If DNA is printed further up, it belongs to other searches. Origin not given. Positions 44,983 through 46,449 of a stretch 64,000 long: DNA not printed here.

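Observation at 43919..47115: Symmetric sulfur-relay module: cupin / DsrE-like - TusA - SQR-like - TusA - DsrE-like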

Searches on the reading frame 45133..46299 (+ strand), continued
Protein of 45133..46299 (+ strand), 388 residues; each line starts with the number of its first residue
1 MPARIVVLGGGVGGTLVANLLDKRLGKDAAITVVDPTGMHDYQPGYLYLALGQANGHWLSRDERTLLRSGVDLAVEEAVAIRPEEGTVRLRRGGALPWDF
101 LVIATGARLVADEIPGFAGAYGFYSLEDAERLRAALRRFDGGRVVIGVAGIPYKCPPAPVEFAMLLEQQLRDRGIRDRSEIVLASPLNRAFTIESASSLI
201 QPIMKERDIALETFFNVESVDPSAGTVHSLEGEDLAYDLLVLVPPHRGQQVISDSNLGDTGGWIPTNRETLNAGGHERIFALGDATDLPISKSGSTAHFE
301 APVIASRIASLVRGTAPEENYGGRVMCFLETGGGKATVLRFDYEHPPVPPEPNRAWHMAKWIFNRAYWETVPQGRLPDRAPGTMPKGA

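Call 36: find_encoding_contigs(protein=P0143, flank=6000, max_places=2)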
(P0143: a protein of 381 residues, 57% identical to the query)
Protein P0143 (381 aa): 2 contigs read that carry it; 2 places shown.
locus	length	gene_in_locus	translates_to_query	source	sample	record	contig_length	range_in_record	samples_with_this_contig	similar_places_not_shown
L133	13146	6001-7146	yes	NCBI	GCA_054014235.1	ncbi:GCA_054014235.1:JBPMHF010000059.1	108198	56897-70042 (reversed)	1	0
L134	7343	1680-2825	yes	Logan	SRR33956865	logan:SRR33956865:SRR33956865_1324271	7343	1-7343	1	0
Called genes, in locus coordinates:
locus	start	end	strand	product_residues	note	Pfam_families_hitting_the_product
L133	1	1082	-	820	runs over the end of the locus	PF09371:Tex_N, PF22706:Tex_central_region, PF16921:Tex_YqgF, PF14639:YqgF, PF14635:HHH_7, PF12836:HHH_3, PF17674:HHH_9, PF00575:S1, +1 more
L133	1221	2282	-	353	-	PF01658:Inos-1-P_synth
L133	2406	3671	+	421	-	-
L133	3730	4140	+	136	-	PF13187:Fer4_9 (faint), PF25160:LdpA_Fe-S-bd (faint), PF13183:Fer4_8 (faint), PF12797:Fer4_2 (faint), PF12837:Fer4_6 (faint), PF14697:Fer4_21, PF12838:Fer4_7, PF00037:Fer4 (weak), +3 more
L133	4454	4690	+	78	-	PF01206:TusA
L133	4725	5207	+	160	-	PF13686:DrsE_2, PF02635:DsrE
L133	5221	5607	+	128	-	PF02635:DsrE, PF13686:DrsE_2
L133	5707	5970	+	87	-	PF01206:TusA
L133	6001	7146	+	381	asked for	PF07992:Pyr_redox_2, PF13454:NAD_binding_9 (faint), PF21706:FCSD_central (weak)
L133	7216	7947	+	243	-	-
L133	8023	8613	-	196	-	PF00025:Arf, PF00071:Ras, PF04670:Gtr1_RagA, PF08477:Roc, PF00009:GTP_EFTU (faint)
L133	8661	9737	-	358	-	PF01861:BpsA_C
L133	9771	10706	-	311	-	PF01040:UbiA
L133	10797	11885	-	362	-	PF01658:Inos-1-P_synth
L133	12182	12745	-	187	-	PF01931:NTPase_I-T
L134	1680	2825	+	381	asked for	PF07992:Pyr_redox_2, PF13454:NAD_binding_9 (faint), PF21706:FCSD_central (weak)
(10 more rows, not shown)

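Call 37: find_encoding_contigs(protein=P0189, flank=6000, max_places=2)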
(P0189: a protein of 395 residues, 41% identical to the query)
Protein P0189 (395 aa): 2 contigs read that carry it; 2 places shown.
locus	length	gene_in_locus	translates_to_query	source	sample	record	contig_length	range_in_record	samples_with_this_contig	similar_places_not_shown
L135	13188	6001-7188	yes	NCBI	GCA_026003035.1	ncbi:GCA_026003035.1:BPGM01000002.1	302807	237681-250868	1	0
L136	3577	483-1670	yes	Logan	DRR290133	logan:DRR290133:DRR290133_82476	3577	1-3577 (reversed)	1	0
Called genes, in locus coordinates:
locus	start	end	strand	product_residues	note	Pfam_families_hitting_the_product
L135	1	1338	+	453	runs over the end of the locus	PF02542:YgbB, PF00588:SpoU_methylase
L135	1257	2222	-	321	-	PF00089:Trypsin (faint)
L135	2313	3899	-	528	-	PF07969:Amidohydro_3, PF01979:Amidohydro_1 (weak)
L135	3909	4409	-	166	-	PF02690:Na_Pi_cotrans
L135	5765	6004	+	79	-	PF01206:TusA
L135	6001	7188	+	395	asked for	PF07992:Pyr_redox_2, PF13454:NAD_binding_9 (faint), PF21706:FCSD_central (weak)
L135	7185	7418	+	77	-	PF01206:TusA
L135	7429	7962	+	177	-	PF13686:DrsE_2, PF02635:DsrE (faint)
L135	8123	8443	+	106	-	-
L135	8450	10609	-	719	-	PF01590:GAF, PF13185:GAF_2, PF13492:GAF_3 (weak), PF08447:PAS_3, PF00512:HisKA, PF02518:HATPase_c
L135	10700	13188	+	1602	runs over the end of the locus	PF21075:GDH_ACT1, PF21073:GDH_HM1, PF21076:GDH_ACT2, PF21079:GDH_HM2, PF21077:GDH_ACT3, PF21078:GDH_HM3, PF05088:Bac_GDH_CD, PF21074:GDH_C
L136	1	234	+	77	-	?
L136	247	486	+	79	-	PF01206:TusA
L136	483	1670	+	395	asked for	PF07992:Pyr_redox_2, PF13454:NAD_binding_9 (faint), PF21706:FCSD_central (weak)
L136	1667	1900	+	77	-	PF01206:TusA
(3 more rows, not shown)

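Call 38: find_encoding_contigs(protein=P0159, flank=6000, max_places=2)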
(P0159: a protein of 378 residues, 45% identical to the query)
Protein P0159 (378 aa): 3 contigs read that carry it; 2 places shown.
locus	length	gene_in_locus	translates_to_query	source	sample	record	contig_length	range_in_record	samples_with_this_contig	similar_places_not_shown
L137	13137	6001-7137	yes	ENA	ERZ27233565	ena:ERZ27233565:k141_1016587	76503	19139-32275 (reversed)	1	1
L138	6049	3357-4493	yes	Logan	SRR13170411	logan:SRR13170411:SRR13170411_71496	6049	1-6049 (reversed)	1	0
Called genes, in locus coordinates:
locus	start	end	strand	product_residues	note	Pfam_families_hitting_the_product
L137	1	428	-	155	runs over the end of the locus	PF02502:LacAB_rpiB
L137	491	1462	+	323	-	PF01544:CorA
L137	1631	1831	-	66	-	-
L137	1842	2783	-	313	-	PF00291:PALP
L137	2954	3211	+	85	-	PF09851:SHOCT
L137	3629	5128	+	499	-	PF00083:Sugar_tr, PF07690:MFS_1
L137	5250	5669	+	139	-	PF13686:DrsE_2, PF02635:DsrE (weak), PF13686:DrsE_2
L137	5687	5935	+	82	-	PF01206:TusA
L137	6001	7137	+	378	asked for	PF07992:Pyr_redox_2, PF21706:FCSD_central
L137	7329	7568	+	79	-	PF09851:SHOCT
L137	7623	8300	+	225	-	PF13473:Cupredoxin_1, PF00127:Copper-bind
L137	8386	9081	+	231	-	PF00072:Response_reg, PF00486:Trans_reg_C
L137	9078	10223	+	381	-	PF00672:HAMP, PF00512:HisKA, PF02518:HATPase_c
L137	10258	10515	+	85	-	PF01402:RHH_1 (weak)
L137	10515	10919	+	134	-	PF01850:PIN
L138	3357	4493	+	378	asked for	PF07992:Pyr_redox_2, PF21706:FCSD_central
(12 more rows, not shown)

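Call 39: find_encoding_contigs(protein=P0224, flank=6000, max_places=2)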
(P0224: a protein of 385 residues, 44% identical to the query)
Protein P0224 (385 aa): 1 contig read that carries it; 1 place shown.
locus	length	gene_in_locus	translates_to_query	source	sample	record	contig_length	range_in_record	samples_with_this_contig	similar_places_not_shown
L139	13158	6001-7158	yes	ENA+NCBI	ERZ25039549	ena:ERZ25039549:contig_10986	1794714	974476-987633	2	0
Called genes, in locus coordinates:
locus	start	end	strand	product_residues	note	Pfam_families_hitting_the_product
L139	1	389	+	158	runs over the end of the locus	PF07884:VKOR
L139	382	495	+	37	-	-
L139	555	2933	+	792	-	PF09364:XFP_N, PF03894:XFP, PF09363:XFP_C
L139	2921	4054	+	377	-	PF00871:Acetate_kinase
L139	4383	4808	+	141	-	PF13686:DrsE_2 (weak)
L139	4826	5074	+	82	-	PF01206:TusA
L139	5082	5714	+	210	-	PF13686:DrsE_2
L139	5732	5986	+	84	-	PF01206:TusA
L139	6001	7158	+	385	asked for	PF07992:Pyr_redox_2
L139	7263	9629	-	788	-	PF00122:E1-E2_ATPase, PF00702:Hydrolase, PF00689:Cation_ATPase_C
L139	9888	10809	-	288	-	PF00561:Abhydrolase_1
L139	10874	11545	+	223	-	PF00230:MIP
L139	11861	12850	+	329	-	PF13593:SBF_like, PF01758:SBF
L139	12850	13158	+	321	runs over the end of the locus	PF01545:Cation_efflux, PF16916:ZT_dimer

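Call 59: predict_structure(alignment_id=A2)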
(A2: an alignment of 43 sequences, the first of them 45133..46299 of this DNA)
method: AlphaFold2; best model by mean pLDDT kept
length: 388 residues; sequences in the alignment: 43
mean_pLDDT: 91.8   pTM: 0.90
mean pLDDT of the five models: 91.8, 91.2, 90.9, 90.0, 88.2
residues with pLDDT >= 90: 290; 70-90: 81; 50-70: 16; < 50: 1
segments of 3 or more residues with pLDDT < 50: none
pLDDT, mean of each block of 10 residues (from residue 1): 95 95 97 97 92 89 95 98 97 97 95 94 94 97 95 85 96 97 92 89 96 92 95 95 94 96 95 96 90 76 96 91 90 91 88 93 88 70 56
secondary structure, 60 per line:
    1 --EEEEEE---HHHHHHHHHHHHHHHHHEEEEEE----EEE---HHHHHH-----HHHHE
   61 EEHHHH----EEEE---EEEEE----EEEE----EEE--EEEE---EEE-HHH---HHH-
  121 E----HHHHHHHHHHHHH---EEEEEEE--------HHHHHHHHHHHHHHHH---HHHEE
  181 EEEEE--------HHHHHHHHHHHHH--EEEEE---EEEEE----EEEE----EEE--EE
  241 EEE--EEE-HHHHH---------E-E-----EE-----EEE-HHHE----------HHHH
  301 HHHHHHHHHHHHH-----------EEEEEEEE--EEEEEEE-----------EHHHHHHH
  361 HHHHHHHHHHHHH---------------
elements in order: E3-8 H12-28 E29-34 E39-41 H45-50 H56-59 E60-62 H63-66 E71-74 E78-82 E87-90 E95-97 E100-103 E107-109 H126-138 E142-148 H157-172 E179-185 H194-206 E209-213 E217-221 E226-229 E234-236 E239-243 E246-248 H250-254 E279-281 H297-313 E325-332 E335-341 H354-373

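Call 62: fold_search(model_id=the predicted structure, library=pdb)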
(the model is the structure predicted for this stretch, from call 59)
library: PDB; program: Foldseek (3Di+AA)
matches with E <= 10: 1736; with E <= 0.001: 636
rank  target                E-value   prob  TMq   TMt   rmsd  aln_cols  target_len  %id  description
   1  8dhk_B                2.3e-36  1.00  0.90  0.86   2.4       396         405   24  Crystal structure of human Sulfide Quinone Oxidoreductase K207E (released 2023-07-19)
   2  6oi6_B                4.1e-36  1.00  0.90  0.86   2.3       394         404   23  Crystal structure of human Sulfide Quinone Oxidoreductase in complex with coenzyme Q (sulfide soaked) (released 2020-01-15)
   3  8dhk_A                8.2e-36  1.00  0.89  0.85   2.6       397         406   24  Crystal structure of human Sulfide Quinone Oxidoreductase K207E (released 2023-07-19)
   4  6mo6_B                2.0e-35  1.00  0.89  0.83   2.6       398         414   24  Crystal structure of the selenomethionine-substituted human sulfide:quinone oxidoreductase (released 2019-04-10)
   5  6oi5_B                3.5e-35  1.00  0.90  0.86   2.4       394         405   24  Crystal structure of human Sulfide Quinone Oxidoreductase (released 2020-01-15)
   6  6oi6_A                4.5e-35  1.00  0.90  0.86   2.7       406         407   23  Crystal structure of human Sulfide Quinone Oxidoreductase in complex with coenzyme Q (sulfide soaked) (released 2020-01-15)
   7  6mo6_A                5.0e-35  1.00  0.88  0.83   2.6       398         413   24  Crystal structure of the selenomethionine-substituted human sulfide:quinone oxidoreductase (released 2019-04-10)
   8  6oi5_A                9.0e-35  1.00  0.89  0.85   2.5       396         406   24  Crystal structure of human Sulfide Quinone Oxidoreductase (released 2020-01-15)
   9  3sxi                  3.4e-31  1.00  0.85  0.79   3.2       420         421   20  Crystal structure of sulfide:quinone oxidoreductase Cys128Ala variant from Acidithiobacillus ferrooxidans complexed with (released 2012-05-16)
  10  3t31                  4.2e-31  1.00  0.85  0.79   3.6       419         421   20  Crystal structure of sulfide:quinone oxidoreductase from Acidithiobacillus ferrooxidans in complex with decylubiquinone (released 2011-08-17)
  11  3szw                  5.7e-31  1.00  0.85  0.79   3.2       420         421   20  Crystal structure of sulfide:quinone oxidoreductase Cys128Ser variant from Acidithiobacillus ferrooxidans in complex wit (released 2012-05-16)
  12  3sy4                  2.4e-30  1.00  0.83  0.77   3.5       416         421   21  Crystal structure of sulfide:quinone oxidoreductase Ser126Ala variant from Acidithiobacillus ferrooxidans (released 2012-05-16)
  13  3sz0                  3.9e-30  1.00  0.85  0.79   3.2       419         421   21  Crystal structure of sulfide:quinone oxidoreductase from Acidithiobacillus ferrooxidans in complex with sodium selenide (released 2012-05-16)
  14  3sx6                  4.9e-30  1.00  0.84  0.78   3.5       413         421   20  Crystal structure of sulfide:quinone oxidoreductase Cys356Ala variant from Acidithiobacillus ferrooxidans complexed with (released 2012-05-16)
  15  3szf                  9.3e-30  1.00  0.84  0.78   3.3       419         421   21  Crystal structure of sulfide:quinone oxidoreductase H198A variant from Acidithiobacillus ferrooxidans in complex with bo (released 2012-05-16)
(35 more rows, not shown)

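Call 73: find_encoding_contigs(protein=P0156, flank=5000, max_places=1)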
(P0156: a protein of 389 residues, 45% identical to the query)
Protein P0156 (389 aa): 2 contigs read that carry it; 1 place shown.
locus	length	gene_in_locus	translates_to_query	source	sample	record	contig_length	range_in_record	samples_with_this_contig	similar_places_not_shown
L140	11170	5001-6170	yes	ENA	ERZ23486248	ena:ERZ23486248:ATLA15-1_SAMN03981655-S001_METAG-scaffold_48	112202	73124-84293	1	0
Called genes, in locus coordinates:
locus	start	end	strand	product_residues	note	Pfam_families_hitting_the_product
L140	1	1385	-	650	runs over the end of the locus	PF13248:Zn_ribbon_3 (weak), PF24460:DUF7575 (faint), PF12773:DZR (weak), PF13240:Zn_Ribbon_1 (weak)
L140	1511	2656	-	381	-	PF07191:Zn_ribbon_6 (faint), PF13248:Zn_ribbon_3 (weak), PF12773:DZR (weak)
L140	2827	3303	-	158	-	PF13686:DrsE_2, PF02635:DsrE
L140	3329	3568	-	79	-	PF01206:TusA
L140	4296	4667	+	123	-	PF02635:DsrE (weak), PF13686:DrsE_2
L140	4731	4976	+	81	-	PF01206:TusA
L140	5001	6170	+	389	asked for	PF07992:Pyr_redox_2, PF21706:FCSD_central (weak)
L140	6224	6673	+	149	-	-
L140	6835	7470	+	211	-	PF13424:TPR_12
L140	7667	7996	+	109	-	-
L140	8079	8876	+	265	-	PF02535:Zip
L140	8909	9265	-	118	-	-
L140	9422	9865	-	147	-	PF01978:TrmB (weak), PF02742:Fe_dep_repr_C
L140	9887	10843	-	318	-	PF04055:Radical_SAM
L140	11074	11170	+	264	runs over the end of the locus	PF00005:ABC_tran, PF02463:SMC_N (faint), PF13304:AAA_21 (weak)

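Call 74: find_encoding_contigs(protein=P0212, flank=5000, max_places=1)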
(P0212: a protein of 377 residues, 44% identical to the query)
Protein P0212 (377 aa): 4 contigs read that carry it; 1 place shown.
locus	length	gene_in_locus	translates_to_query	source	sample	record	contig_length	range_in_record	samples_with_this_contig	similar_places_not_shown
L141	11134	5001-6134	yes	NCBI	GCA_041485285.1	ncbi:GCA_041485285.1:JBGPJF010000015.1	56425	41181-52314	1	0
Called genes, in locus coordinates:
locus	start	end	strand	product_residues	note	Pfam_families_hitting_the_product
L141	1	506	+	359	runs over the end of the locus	PF04014:MazE_antitoxin (faint), PF01895:PhoU (weak)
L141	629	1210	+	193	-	PF04173:DoxD, PF07681:DoxX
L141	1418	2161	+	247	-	-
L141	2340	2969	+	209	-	PF01988:VIT1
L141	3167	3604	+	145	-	PF13473:Cupredoxin_1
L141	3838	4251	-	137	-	PF01022:HTH_5, PF12802:MarR_2 (weak), PF12840:HTH_20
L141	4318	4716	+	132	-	PF13686:DrsE_2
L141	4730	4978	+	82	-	PF01206:TusA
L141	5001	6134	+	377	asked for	PF07992:Pyr_redox_2, PF21706:FCSD_central (weak), PF07992:Pyr_redox_2 (weak)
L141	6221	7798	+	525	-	PF00939:Na_sulph_symp, PF03600:CitMHS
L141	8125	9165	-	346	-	PF07731:Cu-oxidase_2, PF07732:Cu-oxidase_3, PF07731:Cu-oxidase_2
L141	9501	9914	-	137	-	-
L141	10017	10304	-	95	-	PF26119:DUF8036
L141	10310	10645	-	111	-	PF25213:HVO_A0261_N (weak), PF01022:HTH_5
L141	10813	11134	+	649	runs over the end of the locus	PF00330:Aconitase, PF00694:Aconitase_C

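Call 75: find_encoding_contigs(protein=P0157, flank=5000, max_places=1)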
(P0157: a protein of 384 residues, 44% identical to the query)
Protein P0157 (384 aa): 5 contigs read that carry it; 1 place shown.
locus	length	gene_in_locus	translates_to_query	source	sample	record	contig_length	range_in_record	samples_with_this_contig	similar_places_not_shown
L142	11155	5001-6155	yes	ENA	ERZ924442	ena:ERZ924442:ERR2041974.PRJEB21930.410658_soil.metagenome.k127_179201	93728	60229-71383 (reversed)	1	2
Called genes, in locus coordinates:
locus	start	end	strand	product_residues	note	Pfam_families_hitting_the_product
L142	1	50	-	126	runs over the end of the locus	PF00571:CBS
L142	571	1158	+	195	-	PF00560:LRR_1 (faint), PF13855:LRR_8, PF23598:LRR_14, PF12799:LRR_4 (weak)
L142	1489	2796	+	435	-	PF00989:PAS (weak), PF13426:PAS_9, PF02518:HATPase_c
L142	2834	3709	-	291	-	PF02683:DsbD_TM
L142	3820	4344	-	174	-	PF04191:PEMT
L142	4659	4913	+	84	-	PF01206:TusA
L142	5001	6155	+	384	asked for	PF00070:Pyr_redox (faint), PF07992:Pyr_redox_2, PF21706:FCSD_central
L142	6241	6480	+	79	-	PF01206:TusA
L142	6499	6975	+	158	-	PF13686:DrsE_2, PF02635:DsrE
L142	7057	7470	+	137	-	PF02635:DsrE (weak), PF13686:DrsE_2 (faint)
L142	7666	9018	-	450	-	PF12679:ABC2_membrane_2, PF12698:ABC2_membrane_3, PF01061:ABC2_membrane (weak), PF12730:ABC2_membrane_4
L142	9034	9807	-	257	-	PF00005:ABC_tran, PF13304:AAA_21 (weak)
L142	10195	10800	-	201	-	PF00657:Lipase_GDSL, PF13472:Lipase_GDSL_2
